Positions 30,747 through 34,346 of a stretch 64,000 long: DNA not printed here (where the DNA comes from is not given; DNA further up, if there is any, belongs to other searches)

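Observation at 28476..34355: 1959-aa cysteine-rich giant surface/secreted protein of no recognisable bacterial adhesin class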

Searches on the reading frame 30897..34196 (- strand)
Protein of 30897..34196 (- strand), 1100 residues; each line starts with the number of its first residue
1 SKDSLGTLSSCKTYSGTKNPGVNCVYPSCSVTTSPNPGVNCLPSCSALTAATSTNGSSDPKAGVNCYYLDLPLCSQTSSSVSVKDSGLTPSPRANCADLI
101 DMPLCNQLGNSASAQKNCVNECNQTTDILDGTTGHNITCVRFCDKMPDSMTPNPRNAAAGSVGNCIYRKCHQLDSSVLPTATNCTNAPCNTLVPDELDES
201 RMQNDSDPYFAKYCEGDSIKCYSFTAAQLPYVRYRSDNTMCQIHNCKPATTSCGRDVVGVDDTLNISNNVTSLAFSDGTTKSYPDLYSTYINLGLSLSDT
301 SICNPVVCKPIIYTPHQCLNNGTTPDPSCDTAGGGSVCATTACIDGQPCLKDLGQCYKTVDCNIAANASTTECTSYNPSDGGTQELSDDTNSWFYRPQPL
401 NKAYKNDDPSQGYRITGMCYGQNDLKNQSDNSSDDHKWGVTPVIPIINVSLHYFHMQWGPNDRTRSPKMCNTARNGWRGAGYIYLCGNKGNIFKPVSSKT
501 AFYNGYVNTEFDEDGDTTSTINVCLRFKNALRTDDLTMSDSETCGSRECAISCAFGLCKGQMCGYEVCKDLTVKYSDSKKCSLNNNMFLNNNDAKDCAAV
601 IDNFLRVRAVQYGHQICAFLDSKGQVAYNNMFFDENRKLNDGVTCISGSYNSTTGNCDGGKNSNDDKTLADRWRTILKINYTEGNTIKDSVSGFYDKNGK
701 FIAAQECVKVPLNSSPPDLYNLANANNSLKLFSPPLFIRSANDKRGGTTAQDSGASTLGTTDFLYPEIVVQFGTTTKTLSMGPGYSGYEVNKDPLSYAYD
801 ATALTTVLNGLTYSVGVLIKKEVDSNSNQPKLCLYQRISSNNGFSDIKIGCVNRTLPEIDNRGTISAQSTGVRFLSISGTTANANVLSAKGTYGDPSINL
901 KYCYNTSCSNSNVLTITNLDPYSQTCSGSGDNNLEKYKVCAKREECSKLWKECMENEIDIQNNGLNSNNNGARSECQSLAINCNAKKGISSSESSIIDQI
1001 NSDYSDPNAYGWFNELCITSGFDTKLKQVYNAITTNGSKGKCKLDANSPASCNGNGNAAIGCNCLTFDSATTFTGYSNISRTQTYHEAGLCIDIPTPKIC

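Call 45: predict_structure(alignment_id=A6)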
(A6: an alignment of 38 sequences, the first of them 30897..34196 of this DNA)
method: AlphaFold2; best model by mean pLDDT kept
length: 1100 residues; sequences in the alignment: 38
mean_pLDDT: 74.8   pTM: 0.39
mean pLDDT of the five models: 74.8, 71.9, 71.7, 71.7, 71.6
residues with pLDDT >= 90: 125; 70-90: 636; 50-70: 199; < 50: 140
segments of 3 or more residues with pLDDT < 50: 1-48, 51-54, 56-63, 78-86, 110-116, 128-130, 255-258, 375-385, 715-731, 754-756, 866-870, 993-995, 997-1002, 1055-1058
pLDDT, mean of each block of 10 residues (from residue 1): 32 35 33 37 47 47 53 55 47 69 62 52 56 60 77 70 76 79 84 81 80 85 89 80 81 55 84 80 90 81 70 82 84 85 74 86 71 46 48 90 85 86 81 65 75 77 82 82 86 88 88 74 92 67 86 84 91 89 87 81 91 92 88 91 89 88 90 93 90 87 88 49 39 74 84 62 85 85 68 56 71 81 73 81 73 75 51 70 79 84 66 80 77 60 90 88 86 88 82 48 68 87 83 83 83 55 84 86 87 74
secondary structure, 60 per line:
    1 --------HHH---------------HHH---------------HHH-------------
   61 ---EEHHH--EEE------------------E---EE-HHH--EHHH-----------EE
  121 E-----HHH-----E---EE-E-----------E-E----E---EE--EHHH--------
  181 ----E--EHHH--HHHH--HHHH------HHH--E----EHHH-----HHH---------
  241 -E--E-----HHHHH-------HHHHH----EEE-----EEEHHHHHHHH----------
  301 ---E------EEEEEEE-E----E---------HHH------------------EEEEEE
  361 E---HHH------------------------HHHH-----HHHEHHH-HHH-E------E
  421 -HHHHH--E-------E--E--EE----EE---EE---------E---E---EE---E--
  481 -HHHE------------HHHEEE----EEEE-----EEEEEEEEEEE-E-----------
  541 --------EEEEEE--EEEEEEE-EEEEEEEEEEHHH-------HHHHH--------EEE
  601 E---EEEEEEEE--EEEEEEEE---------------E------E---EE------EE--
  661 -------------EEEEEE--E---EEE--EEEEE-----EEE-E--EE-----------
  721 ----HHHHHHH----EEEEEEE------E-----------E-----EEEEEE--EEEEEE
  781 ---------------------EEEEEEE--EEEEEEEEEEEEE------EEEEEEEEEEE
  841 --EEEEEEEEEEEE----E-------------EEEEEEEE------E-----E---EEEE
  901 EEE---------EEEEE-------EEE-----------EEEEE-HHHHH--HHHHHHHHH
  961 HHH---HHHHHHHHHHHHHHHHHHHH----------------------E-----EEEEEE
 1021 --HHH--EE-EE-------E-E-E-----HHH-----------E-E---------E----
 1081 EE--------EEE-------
elements in order (helices of 4 or more, strands of 3 or more residues): E71-73 E119-121 H194-197 H200-203 H251-255 H263-267 E272-274 E280-282 H283-290 E311-317 E355-361 H392-395 H422-426 E501-503 E508-511 E517-527 E549-554 E557-563 E565-574 H585-589 E598-601 E605-612 E615-622 E674-679 E686-688 E691-695 E701-703 H725-731 E736-742 E767-772 E775-780 E802-808 E811-823 E830-840 E843-854 E873-880 E897-903 E913-917 E925-927 E939-943 H945-949 H952-963 H967-986 E1015-1020 E1091-1093
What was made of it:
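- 33627..34169 (-): aa 45-225: S/T/P/N-rich stalk with eight tandem (P)GxNC-x(2-8)-C mini-loops spaced 17-30 aa apart. AF2 pLDDT is below 55 for most of it (call 45).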

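Call 47: fold_search(model_id=the predicted structure, library=pdb)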
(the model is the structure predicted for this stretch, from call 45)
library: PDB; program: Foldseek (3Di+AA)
matches with E <= 10: 684; with E <= 0.001: 0
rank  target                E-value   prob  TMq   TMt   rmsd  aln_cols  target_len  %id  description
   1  6om2_C                9.8e-03  0.08  0.06  0.07  25.2       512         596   11  Crystal structure of atypical integrin alphaV beta8 with proTGF-beta1 ligand peptide (released 2019-12-11)
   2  8tcf_A                1.3e-02  0.06  0.05  0.09  20.9       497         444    9  Integrin alpha-v beta-8 in complex with minibinder B8_BP_dsulf (released 2023-09-27)
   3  7fik_e                1.4e-02  0.06  0.06  0.05  28.0       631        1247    8  The cryo-EM structure of the CR subunit from X. laevis NPC (released 2022-11-09)
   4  6zqd_UQ               1.4e-02  0.04  0.05  0.06  24.1       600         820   10  Cryo-EM structure of the 90S pre-ribosome from Saccharomyces cerevisiae, state Post-A1 (released 2020-09-23)
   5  7tdz_A                1.9e-02  0.06  0.04  0.04  27.1       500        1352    9  Cryo-EM model of protomer of the cytoplasmic ring of the nuclear pore complex from Xenopus laevis (released 2022-06-22)
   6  7fik_E                2.3e-02  0.04  0.05  0.04  28.3       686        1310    8  The cryo-EM structure of the CR subunit from X. laevis NPC (released 2022-11-09)
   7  4um9_A                2.4e-02  0.06  0.06  0.08  25.2       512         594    9  Crystal structure of alpha V beta 6 with peptide (released 2014-11-12)
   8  8xek_A                3.5e-02  0.06  0.06  0.09  24.9       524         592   10  Cryo-EM structure of integrin ITGAV/ITGB3 complex, conformation 2 (released 2024-12-18)
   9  8tcg_A                4.1e-02  0.06  0.06  0.11  22.1       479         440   11  Integrin alpha-v beta-6 in complex with minibinder B6_BP_dslf (released 2023-09-27)
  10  5ffg_A                4.6e-02  0.03  0.05  0.07  25.5       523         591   11  Crystal structure of integrin alpha V beta 6 head (released 2017-01-25)
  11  7wb4_E                5.1e-02  0.03  0.05  0.04  29.0       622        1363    8  Cryo-EM structure of the NR subunit from X. laevis NPC (released 2022-03-02)
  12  8pba_A                5.4e-02  0.06  0.06  0.08  22.3       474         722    9  Cryo-EM structure of Caenorhabditis elegans DPF-3 (apo) (released 2024-06-26)
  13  7wb4_e                6.4e-02  0.02  0.04  0.04  29.5       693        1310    8  Cryo-EM structure of the NR subunit from X. laevis NPC (released 2022-03-02)
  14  5b2c_A                6.7e-02  0.05  0.04  0.08  23.1       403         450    7  Crystal structure of Mumps virus hemagglutinin-neuraminidase (released 2016-09-28)
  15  1z4w_A                6.7e-02  0.03  0.05  0.09  24.6       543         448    8  Parainfluenza Virus 5 (SV5) Hemagglutinin-Neuraminidase (HN) with ligand DANA (soaked with DANA, pH8.0) (released 2005-05-24)
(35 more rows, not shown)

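Call 71: search_protein_representatives(alignment_id=A7)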
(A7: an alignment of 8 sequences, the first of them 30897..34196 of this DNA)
Query: 8 sequences, 1052 profile positions. Proteins with E-value up to 0.001 (for the whole library): 145; up to 1e-10: 136; up to 1e-30: 116. The best 145 are listed.
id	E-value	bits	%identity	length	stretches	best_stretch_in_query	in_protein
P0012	0.0e+00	1447.4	-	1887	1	4-1052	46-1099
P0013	0.0e+00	1443.1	-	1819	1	10-1052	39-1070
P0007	0.0e+00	1346.4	-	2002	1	4-1052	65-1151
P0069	0.0e+00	1200.4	-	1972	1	12-1052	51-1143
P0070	0.0e+00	1198.8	-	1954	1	8-1052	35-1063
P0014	0.0e+00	1191.0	-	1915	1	11-1052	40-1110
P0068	0.0e+00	1188.9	-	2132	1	8-1052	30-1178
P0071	0.0e+00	1184.9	-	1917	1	12-1052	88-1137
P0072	0.0e+00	1176.2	-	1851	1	8-1052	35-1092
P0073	0.0e+00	1167.0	-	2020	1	13-1052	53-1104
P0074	0.0e+00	1162.6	-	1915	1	9-1052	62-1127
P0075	0.0e+00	1146.5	-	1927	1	14-1052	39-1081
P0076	0.0e+00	1136.5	-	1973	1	10-1052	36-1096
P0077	0.0e+00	1134.1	-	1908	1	6-1052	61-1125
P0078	0.0e+00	1131.0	-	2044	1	9-1052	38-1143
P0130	8.4e-151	520.6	-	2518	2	10-721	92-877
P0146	2.0e-76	274.4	-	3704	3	10-630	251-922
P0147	1.3e-71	258.4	-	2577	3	308-1021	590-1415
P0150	4.7e-70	253.3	-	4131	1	9-1047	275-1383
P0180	6.9e-26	107.1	-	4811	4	418-614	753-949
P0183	2.2e-17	78.9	-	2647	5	753-1052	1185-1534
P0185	8.3e-17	77.0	-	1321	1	737-1052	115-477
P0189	2.6e-13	65.4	-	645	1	607-1026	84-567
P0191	6.2e-11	57.5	-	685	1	11-357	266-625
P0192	1.0e-10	56.8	-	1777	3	705-1003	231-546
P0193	4.3e-10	54.8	-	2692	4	843-1052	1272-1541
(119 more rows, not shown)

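Call 72: search_protein_families(library=pfam, proteins=[P0150, P0180], max_evalue=0.01)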
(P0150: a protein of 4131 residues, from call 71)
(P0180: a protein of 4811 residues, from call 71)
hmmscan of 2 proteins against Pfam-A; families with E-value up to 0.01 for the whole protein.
P0150 (4131 aa): 2 families
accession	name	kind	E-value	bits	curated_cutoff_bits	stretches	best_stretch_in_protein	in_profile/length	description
PF02140.24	SUEL_Lectin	-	6.1e-06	26.9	31.4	1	2001-2060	10-70/80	D-galactoside/L-rhamnose binding SUEL lectin domain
PF25599.1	Ephrin_CRD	-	0.0047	17.4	27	0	1790-1842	5-58/59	Ephrin cysteine rich domain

P0180 (4811 aa): 0 families

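Call 73: find_encoding_contigs(protein=P0150, flank=8000, max_places=2)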
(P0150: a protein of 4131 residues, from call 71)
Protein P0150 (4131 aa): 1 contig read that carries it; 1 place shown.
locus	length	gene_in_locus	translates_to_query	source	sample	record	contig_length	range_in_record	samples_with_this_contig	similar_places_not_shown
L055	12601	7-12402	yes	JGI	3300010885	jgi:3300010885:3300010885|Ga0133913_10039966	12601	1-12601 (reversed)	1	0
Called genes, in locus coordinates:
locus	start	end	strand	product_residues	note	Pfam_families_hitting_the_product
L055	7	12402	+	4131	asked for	PF02140:SUEL_Lectin (faint)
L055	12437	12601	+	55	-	?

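Call 74: find_encoding_contigs(protein=P0146, flank=8000, max_places=2)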
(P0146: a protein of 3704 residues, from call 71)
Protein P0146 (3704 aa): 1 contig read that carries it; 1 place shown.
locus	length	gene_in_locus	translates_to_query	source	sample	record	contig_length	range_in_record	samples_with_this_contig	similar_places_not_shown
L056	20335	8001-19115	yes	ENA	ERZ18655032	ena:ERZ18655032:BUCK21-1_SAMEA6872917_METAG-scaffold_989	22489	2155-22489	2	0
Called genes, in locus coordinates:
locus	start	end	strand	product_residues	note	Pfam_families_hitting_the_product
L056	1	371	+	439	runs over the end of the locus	PF07690:MFS_1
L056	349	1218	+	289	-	PF25145:NfeD1b_N (weak), PF00574:CLP_protease (faint), PF01343:Peptidase_S49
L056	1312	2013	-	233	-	-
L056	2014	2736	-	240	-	PF00702:Hydrolase, PF13419:HAD_2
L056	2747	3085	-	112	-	PF12838:Fer4_7 (faint), PF13237:Fer4_10 (weak), PF14697:Fer4_21 (faint), PF13187:Fer4_9 (weak), PF12797:Fer4_2 (weak), PF12837:Fer4_6 (weak), PF00037:Fer4, PF11953:DUF3470, +2 more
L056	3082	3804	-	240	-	PF01578:Cytochrom_C_asm, PF27518:CcmC (weak)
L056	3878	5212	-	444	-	PF01841:Transglut_core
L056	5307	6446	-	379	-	PF18072:FGAR-AT_linker, PF00586:AIRS, PF02769:AIRS_C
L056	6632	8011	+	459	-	PF21799:MurD-like_N (faint), PF08245:Mur_ligase_M, PF02875:Mur_ligase_C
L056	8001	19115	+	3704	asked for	-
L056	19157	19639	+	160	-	PF00731:AIRC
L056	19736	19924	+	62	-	-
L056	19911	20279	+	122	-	-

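Call 75: find_encoding_contigs(protein=P0130, flank=8000, max_places=2)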
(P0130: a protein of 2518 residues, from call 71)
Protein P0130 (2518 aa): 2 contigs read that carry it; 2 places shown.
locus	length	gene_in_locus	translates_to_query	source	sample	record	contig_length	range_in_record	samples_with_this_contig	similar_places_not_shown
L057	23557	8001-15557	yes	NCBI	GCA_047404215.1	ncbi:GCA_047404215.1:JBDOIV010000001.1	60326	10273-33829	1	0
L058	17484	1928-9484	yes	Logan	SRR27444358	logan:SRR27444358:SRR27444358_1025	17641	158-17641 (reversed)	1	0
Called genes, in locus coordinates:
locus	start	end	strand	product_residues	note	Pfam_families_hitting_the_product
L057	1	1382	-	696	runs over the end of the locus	PF02534:T4SS-DNA_transf, PF10412:TrwB_AAD_bind, PF12696:TraG-D_C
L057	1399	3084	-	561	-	PF02463:SMC_N, PF13476:AAA_23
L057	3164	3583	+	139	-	PF01230:HIT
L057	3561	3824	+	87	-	PF03937:Sdh5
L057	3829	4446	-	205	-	-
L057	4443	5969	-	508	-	-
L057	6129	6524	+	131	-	PF01648:ACPS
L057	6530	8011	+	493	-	PF08245:Mur_ligase_M, PF02875:Mur_ligase_C (weak)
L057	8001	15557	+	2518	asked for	-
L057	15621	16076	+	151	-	PF00731:AIRC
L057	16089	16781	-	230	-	PF05036:SPOR (faint)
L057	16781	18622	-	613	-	PF03485:Arg_tRNA_synt_N, PF00750:tRNA-synt_1d, PF01406:tRNA-synt_1e (faint), PF01921:tRNA-synt_1f (faint), PF09334:tRNA-synt_1g (faint), PF00133:tRNA-synt_1 (weak), PF05746:DALR_1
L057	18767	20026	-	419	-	PF01743:PolyA_pol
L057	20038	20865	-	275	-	PF17930:LpxI_N, PF06230:LpxI_C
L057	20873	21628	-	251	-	PF00106:adh_short, PF08659:KR, PF13561:adh_short_C2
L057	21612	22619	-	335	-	PF01018:GTP1_OBG, PF02421:FeoB_N, PF01926:MMR_HSR1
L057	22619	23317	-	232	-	PF00459:Inositol_P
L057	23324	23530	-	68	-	-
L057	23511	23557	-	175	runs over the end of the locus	PF01252:Peptidase_A8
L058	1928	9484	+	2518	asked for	-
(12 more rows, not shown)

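Call 78: fold_search(model_id=the predicted structure, library=viral)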
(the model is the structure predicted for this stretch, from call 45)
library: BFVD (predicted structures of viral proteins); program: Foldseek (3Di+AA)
matches with E <= 10: 855; with E <= 0.001: 0
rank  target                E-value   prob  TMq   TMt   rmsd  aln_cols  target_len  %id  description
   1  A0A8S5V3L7            1.1e-03  0.15  0.05  0.10  20.4       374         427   11  Uncharacterized protein [Myoviridae sp. ctk6V34]
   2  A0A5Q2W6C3            1.5e-03  0.16  0.06  0.06  20.9       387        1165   10  (no name in the UniProt tables at hand)
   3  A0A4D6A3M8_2          1.2e-02  0.14  0.05  0.04  20.9       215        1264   13  (no name in the UniProt tables at hand)
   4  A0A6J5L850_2          1.3e-02  0.03  0.04  0.05  32.5       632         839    9  Collagen triple helix repeat [uncultured Caudovirales phage]
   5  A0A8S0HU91            1.6e-02  0.10  0.05  0.06  18.5       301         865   13  (no name in the UniProt tables at hand)
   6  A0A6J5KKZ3            1.9e-02  0.06  0.05  0.04  23.6       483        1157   10  Uncharacterized protein [uncultured Caudovirales phage]
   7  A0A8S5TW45            2.4e-02  0.04  0.05  0.08  33.6       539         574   10  Baseplate wedge protein [Siphoviridae sp. ctCNm48]
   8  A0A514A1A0            3.6e-02  0.02  0.04  0.04  36.2       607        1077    9  Uncharacterized protein [Aeromonas phage LAh10]
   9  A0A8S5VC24            4.1e-02  0.06  0.05  0.08  24.9       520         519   12  Short tail fiber protein [Siphoviridae sp. ctKsH2]
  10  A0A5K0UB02            4.1e-02  0.04  0.05  0.08  26.9       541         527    9  Uncharacterized protein [Yasminevirus sp. GU-2018]
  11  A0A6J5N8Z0            4.1e-02  0.02  0.05  0.05  39.8       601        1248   10  Intramolecular chaperone auto-processing domain containing protein [uncultured Caudovirales phage]
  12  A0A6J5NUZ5            4.5e-02  0.08  0.04  0.06  26.1       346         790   13  Collagen triple helix repeat [uncultured Caudovirales phage]
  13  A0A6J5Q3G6            4.5e-02  0.07  0.05  0.07  22.4       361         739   12  Uncharacterized protein [uncultured Caudovirales phage]
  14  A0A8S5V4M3            5.3e-02  0.04  0.04  0.06  34.4       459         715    8  Tail protein [Myoviridae sp. ctKkB1]
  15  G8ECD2                5.6e-02  0.23  0.05  0.13  16.9       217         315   10  (no name in the UniProt tables at hand)
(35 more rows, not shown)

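Call 88: search_protein_families(library=pfam, proteins=[P0183, P0192, P0193, P0189, P0191, P0185], max_evalue=0.01)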
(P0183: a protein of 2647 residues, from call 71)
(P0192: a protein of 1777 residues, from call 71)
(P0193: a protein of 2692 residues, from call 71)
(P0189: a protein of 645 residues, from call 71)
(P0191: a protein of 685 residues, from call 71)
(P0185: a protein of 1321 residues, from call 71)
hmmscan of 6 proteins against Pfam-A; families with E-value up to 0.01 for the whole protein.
P0183 (2647 aa): 0 families

P0192 (1777 aa): 0 families

P0193 (2692 aa): 1 family
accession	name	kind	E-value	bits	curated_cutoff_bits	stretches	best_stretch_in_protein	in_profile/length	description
PF25599.1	Ephrin_CRD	-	0.0056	17.1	27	0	2513-2545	26-57/59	Ephrin cysteine rich domain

P0189 (645 aa): 0 families

P0191 (685 aa): 0 families

P0185 (1321 aa): 0 families
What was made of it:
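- Tried and rejected: The only hit is a sub-threshold SUEL-lectin match in P0150 (calls 72, 88).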
